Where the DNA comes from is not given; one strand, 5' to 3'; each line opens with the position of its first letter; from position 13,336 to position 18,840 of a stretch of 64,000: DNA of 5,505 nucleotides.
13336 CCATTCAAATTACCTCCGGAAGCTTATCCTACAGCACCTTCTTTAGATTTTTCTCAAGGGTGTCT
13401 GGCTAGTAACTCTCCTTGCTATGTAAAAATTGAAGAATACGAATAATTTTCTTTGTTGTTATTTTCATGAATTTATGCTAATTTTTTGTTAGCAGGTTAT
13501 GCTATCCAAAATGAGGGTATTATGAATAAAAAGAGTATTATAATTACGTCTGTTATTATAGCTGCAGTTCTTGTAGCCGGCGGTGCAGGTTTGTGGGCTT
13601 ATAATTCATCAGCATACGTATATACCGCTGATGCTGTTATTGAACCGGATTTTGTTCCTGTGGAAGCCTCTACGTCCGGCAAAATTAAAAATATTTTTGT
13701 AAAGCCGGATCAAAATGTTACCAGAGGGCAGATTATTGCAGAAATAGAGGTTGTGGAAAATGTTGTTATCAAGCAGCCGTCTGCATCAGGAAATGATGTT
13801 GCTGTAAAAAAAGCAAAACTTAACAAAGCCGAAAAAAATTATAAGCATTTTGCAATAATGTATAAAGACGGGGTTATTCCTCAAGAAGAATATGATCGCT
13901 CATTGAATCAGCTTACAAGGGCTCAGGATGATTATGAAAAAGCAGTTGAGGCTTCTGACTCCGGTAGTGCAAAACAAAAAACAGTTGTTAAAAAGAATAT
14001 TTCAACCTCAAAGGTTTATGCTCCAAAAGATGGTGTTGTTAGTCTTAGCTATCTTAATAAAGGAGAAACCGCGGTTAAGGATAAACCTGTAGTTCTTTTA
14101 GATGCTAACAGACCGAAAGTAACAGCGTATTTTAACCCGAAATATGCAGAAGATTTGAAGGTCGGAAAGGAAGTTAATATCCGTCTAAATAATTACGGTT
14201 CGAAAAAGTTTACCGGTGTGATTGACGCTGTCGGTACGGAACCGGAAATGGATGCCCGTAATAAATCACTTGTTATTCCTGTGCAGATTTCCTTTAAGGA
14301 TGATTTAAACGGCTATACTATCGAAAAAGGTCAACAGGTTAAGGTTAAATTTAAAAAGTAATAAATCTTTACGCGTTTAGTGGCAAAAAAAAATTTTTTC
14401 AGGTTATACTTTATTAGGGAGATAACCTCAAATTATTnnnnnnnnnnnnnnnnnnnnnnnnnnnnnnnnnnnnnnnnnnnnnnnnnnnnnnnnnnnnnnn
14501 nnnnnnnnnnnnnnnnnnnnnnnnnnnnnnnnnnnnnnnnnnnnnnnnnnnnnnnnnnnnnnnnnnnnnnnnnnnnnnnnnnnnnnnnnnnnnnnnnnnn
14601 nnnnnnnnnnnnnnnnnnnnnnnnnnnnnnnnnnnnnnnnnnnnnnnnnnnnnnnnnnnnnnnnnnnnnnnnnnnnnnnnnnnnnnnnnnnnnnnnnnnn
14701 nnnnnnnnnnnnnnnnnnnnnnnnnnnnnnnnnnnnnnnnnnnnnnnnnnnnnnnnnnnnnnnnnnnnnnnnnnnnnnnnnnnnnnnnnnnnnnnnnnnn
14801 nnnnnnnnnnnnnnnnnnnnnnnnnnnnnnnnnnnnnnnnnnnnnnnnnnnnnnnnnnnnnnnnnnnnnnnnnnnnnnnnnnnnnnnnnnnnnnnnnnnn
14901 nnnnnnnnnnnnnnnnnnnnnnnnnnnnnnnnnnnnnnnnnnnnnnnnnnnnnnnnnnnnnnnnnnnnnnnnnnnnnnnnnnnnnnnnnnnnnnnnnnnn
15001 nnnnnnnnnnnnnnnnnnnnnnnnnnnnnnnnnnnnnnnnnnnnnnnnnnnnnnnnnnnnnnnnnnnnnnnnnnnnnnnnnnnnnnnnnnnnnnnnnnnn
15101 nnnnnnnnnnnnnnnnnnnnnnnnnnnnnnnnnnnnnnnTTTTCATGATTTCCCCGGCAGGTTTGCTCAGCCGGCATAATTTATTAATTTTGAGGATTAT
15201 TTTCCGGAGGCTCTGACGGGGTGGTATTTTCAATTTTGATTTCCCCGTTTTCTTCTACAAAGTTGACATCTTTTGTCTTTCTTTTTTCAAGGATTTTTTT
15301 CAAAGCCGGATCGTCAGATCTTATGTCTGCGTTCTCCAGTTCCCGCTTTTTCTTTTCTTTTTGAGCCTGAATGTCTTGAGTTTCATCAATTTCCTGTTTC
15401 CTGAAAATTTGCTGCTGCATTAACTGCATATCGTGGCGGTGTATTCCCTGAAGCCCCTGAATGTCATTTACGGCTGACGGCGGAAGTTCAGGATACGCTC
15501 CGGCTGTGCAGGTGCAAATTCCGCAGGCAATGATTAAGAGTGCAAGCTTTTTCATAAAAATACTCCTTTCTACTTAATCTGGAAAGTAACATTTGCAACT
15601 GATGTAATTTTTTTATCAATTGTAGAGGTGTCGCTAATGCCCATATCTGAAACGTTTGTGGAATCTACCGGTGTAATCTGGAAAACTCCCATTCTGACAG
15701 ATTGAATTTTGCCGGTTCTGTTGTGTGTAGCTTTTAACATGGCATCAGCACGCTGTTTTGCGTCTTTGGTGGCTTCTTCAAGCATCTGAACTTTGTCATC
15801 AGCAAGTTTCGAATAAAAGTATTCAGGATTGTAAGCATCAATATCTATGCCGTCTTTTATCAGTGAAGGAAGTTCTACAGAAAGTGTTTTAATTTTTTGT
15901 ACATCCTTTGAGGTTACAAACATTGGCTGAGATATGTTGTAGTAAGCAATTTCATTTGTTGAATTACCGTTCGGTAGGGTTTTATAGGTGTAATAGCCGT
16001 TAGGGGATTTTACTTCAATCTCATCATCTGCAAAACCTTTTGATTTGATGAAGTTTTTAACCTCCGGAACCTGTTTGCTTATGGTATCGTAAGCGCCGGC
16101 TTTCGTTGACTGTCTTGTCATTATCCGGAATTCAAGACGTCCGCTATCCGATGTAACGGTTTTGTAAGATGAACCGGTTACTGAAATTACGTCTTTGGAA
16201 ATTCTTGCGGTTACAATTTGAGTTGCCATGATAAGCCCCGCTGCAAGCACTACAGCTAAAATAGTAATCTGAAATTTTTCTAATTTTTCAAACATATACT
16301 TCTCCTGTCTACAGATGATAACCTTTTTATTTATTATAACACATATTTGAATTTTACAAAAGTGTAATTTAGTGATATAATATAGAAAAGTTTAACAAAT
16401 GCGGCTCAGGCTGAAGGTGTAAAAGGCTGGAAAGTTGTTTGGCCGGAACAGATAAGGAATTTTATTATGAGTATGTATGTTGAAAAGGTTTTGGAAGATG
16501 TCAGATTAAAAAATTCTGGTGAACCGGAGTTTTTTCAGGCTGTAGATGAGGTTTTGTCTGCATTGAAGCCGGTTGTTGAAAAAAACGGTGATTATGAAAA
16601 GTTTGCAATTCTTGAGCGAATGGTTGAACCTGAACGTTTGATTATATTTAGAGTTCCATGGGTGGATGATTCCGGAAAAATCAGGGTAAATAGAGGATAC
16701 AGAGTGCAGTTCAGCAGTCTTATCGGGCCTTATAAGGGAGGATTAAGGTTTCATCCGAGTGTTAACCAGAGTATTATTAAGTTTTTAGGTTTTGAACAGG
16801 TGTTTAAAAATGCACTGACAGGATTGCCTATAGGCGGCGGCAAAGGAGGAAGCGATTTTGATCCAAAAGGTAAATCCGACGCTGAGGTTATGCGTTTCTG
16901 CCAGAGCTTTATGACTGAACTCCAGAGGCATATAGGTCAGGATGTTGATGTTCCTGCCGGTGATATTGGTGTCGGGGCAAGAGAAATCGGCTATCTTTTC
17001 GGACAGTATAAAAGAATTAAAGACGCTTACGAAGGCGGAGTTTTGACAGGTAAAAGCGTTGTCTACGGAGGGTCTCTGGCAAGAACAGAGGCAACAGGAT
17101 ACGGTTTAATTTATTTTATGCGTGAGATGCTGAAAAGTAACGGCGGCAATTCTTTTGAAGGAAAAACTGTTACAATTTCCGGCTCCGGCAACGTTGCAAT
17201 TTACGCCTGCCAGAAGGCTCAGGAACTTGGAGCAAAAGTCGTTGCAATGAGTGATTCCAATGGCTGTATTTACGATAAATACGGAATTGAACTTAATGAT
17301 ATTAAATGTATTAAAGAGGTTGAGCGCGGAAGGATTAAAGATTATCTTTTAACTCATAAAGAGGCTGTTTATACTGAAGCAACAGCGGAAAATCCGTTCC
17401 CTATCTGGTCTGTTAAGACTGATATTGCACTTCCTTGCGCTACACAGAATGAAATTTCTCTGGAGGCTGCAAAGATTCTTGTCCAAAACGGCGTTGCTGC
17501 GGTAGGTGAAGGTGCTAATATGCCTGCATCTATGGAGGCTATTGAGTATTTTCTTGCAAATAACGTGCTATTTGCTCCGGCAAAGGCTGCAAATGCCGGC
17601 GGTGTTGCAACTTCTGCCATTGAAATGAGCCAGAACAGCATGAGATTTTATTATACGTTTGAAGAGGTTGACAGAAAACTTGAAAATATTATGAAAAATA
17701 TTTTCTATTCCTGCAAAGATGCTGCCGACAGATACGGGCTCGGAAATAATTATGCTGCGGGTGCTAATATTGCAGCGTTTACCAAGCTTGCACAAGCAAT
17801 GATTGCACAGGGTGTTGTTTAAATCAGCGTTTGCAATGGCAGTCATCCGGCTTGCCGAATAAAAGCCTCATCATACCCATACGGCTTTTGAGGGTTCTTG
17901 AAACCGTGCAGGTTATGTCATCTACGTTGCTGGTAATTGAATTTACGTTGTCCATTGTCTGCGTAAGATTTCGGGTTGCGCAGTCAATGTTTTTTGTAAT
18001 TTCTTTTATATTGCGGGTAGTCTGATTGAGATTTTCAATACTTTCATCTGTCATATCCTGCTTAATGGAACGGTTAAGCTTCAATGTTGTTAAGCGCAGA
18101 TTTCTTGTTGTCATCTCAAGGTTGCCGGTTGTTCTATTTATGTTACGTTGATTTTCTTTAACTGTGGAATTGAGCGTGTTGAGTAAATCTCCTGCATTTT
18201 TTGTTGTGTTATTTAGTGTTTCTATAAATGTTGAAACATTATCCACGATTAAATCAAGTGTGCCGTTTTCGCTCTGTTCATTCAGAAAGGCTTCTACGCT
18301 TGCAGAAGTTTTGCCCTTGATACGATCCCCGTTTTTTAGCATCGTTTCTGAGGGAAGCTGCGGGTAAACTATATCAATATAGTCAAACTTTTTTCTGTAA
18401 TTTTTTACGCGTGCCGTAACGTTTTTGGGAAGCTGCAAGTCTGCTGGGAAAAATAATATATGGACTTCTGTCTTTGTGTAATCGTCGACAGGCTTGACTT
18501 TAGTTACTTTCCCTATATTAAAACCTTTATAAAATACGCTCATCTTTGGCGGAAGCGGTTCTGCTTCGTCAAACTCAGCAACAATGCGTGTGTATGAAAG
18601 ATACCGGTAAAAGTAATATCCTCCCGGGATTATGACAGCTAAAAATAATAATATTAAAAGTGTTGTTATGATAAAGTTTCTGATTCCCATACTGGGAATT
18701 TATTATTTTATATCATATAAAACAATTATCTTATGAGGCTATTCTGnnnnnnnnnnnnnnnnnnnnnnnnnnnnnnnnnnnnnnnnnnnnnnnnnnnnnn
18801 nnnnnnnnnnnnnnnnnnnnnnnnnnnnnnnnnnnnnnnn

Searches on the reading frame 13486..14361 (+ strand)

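Call 28: search_protein_families(library=pfam, proteins=[window:13486-14361:+], max_evalue=0.00001)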
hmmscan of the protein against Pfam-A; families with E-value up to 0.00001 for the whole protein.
window:13486-14361:+ (291 aa): 3 families
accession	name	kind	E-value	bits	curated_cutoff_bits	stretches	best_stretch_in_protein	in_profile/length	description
PF16576.10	HlyD_D23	-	9e-10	38.6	30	1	55-262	18-195/214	Barrel-sandwich domain of CusB or HlyD membrane-fusion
PF13437.12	HlyD_3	-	1.5e-09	39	22.2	1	176-274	1-97/106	HlyD family secretion protein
PF13533.13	Biotin_lipoyl_2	-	1.1e-06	28.8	29.8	1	57-88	1-32/32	Biotin-lipoyl like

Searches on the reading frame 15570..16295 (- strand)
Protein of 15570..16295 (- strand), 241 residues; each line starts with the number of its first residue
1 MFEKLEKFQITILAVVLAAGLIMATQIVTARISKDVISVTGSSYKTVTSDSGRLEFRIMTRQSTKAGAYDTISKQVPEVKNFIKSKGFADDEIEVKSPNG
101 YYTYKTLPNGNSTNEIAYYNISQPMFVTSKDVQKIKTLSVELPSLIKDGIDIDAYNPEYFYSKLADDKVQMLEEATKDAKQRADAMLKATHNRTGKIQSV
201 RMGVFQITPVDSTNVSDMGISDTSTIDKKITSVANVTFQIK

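Call 28: search_protein_families(library=pfam, proteins=[window:15570-16295:-], max_evalue=0.00001)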
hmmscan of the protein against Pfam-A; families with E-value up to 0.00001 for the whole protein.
window:15570-16295:- (241 aa): 1 family
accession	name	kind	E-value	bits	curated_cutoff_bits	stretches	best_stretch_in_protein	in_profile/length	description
PF04402.19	SIMPL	-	5.1e-21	76.3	25.2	1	37-213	1-175/205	Protein of unknown function (DUF541)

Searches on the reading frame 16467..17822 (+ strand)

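Call 28: search_protein_families(library=pfam, proteins=[window:16467-17822:+], max_evalue=0.00001)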
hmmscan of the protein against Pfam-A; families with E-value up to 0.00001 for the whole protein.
window:16467-17822:+ (451 aa): 2 families
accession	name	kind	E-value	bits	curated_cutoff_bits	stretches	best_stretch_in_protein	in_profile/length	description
PF00208.27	ELFV_dehydrog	-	2e-85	286.8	23.4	1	201-449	1-241/241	Glutamate/Leucine/Phenylalanine/Valine dehydrogenase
PF02812.23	ELFV_dehydrog_N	-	3.3e-53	179.3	25.3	1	55-182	1-128/129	Glu/Leu/Phe/Val dehydrogenase, dimerisation domain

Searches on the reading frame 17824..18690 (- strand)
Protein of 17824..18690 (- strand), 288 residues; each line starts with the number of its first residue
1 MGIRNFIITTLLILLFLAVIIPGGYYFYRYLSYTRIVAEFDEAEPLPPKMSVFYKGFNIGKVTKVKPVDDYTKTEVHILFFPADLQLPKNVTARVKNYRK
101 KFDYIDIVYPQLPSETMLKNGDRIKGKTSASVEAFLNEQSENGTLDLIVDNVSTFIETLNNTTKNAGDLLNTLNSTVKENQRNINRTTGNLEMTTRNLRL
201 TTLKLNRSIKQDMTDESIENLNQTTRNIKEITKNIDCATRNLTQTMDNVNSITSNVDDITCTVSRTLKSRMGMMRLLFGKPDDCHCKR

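Call 28: search_protein_families(library=pfam, proteins=[window:17824-18690:-], max_evalue=0.00001)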
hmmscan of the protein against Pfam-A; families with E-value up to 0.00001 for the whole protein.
window:17824-18690:- (288 aa): 1 family
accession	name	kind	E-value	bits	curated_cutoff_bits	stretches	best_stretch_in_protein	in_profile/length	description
PF02470.25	MlaD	-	3.4e-09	37.3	25.1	1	33-97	2-67/81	MlaD protein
